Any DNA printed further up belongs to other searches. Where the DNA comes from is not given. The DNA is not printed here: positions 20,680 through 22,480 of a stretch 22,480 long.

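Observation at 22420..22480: In-frame opal (TGA) stop inside rel, with conserved coding sequence continuing in the same frame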

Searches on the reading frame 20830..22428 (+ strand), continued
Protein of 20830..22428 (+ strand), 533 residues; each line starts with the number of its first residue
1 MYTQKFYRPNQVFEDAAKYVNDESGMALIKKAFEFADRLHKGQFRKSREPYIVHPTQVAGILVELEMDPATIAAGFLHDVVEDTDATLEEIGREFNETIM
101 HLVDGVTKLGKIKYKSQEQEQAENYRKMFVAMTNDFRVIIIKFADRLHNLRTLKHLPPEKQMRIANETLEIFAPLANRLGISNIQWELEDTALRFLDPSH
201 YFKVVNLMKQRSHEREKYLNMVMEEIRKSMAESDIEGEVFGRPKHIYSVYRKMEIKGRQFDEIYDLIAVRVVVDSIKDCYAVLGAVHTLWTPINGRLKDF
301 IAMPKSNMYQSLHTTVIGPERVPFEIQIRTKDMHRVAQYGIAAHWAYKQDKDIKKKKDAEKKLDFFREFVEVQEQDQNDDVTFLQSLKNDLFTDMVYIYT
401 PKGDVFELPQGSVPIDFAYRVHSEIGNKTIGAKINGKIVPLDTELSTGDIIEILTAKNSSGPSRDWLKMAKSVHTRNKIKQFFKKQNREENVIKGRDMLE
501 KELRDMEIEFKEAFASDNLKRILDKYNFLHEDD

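Call 35: search_solved_structures(query=P0002, max_evalue=1e-50)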
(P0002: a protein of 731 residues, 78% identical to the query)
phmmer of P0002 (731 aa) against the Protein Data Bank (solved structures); distinct sequences matched with E-value up to 1e-50: 15.
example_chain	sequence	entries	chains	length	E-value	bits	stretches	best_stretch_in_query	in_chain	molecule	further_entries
6yxa_A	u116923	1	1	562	3.2e-243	812.2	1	1-558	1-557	GTP pyrophosphokinase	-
8fr8_I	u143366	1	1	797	6.3e-190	636.1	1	19-729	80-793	GTP pyrophosphokinase RelA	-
8acu_A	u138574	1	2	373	6.4e-162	543.5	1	1-373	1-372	GTP pyrophosphokinase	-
7oiw_A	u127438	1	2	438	3.3e-159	534.6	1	3-431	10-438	GTP pyrophosphokinase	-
5iqr_8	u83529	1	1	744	4.5e-159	534.1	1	55-729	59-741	GTP pyrophosphokinase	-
5kps_A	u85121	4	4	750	4.7e-159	534.1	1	55-729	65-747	GTP pyrophosphokinase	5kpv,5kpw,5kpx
5l3p_z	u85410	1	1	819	4.4e-154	517.6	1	55-646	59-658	GTP pyrophosphokinase,GTP pyrophosphokinase,GTP pyrophosphokinase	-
1vj7_A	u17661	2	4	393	2.4e-131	442.5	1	1-387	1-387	Bifunctional RELA/SPOT | Bifunctional (p)ppGpp synthase/hydrolase RelA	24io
6htq_x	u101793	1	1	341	1.2e-123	417.1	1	392-728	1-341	GTP pyrophosphokinase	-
5xnx_A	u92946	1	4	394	1.6e-118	400.2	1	19-389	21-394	Bifunctional (p)ppGpp synthase/hydrolase RelA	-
7ohg_A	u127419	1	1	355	9.2e-90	305.1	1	28-335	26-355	Guanosine-3',5'-bis(Diphosphate) 3'-pyrophosphohydrolase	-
6s2v_A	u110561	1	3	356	9.3e-90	305.1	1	28-335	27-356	(P)ppGpp synthetase I, SpoT/RelA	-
6s2t_A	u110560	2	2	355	9.5e-90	305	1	28-335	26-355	(P)ppGpp synthetase I, SpoT/RelA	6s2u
9s6k_B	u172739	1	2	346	1.7e-84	287.7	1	25-341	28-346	GTP pyrophosphokinase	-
7qpr_A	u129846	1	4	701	3.2e-78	266.9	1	25-542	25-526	ACT domain protein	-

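Call 43: list_cluster_members(proteins=[P0001, P0002, P0005, P0006])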
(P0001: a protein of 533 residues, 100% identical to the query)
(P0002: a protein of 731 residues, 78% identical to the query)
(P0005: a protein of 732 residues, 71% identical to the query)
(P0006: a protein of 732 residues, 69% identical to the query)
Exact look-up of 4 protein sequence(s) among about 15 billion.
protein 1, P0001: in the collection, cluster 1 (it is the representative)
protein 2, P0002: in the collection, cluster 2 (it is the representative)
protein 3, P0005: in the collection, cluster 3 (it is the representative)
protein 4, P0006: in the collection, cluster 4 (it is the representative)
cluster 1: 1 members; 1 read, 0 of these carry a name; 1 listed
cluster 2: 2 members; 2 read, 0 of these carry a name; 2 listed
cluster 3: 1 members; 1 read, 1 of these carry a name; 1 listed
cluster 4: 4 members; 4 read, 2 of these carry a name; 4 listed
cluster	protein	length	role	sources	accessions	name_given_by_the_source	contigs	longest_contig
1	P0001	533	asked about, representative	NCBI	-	-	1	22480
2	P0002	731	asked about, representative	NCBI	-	-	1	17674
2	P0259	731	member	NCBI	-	-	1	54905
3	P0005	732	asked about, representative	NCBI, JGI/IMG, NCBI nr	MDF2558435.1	MAG: bifunctional (p)ppGpp synthetase/guanosine-3,5-bis(diphosphate) ... | GTP pyrophosphokinase | bifunctional (p)ppGpp synthetase/guanosine-3,5-bis(diphosphate) 3-pyrophosphohydrolase ...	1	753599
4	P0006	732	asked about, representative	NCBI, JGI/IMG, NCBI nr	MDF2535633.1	MAG: (p)ppGpp synthetase [Bacillales bacterium] | GTP pyrophosphokinase | (p)ppGpp synthetase [Bacillales bacterium]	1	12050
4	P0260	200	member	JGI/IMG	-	GTP pyrophosphokinase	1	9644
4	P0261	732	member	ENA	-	-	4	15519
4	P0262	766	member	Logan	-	-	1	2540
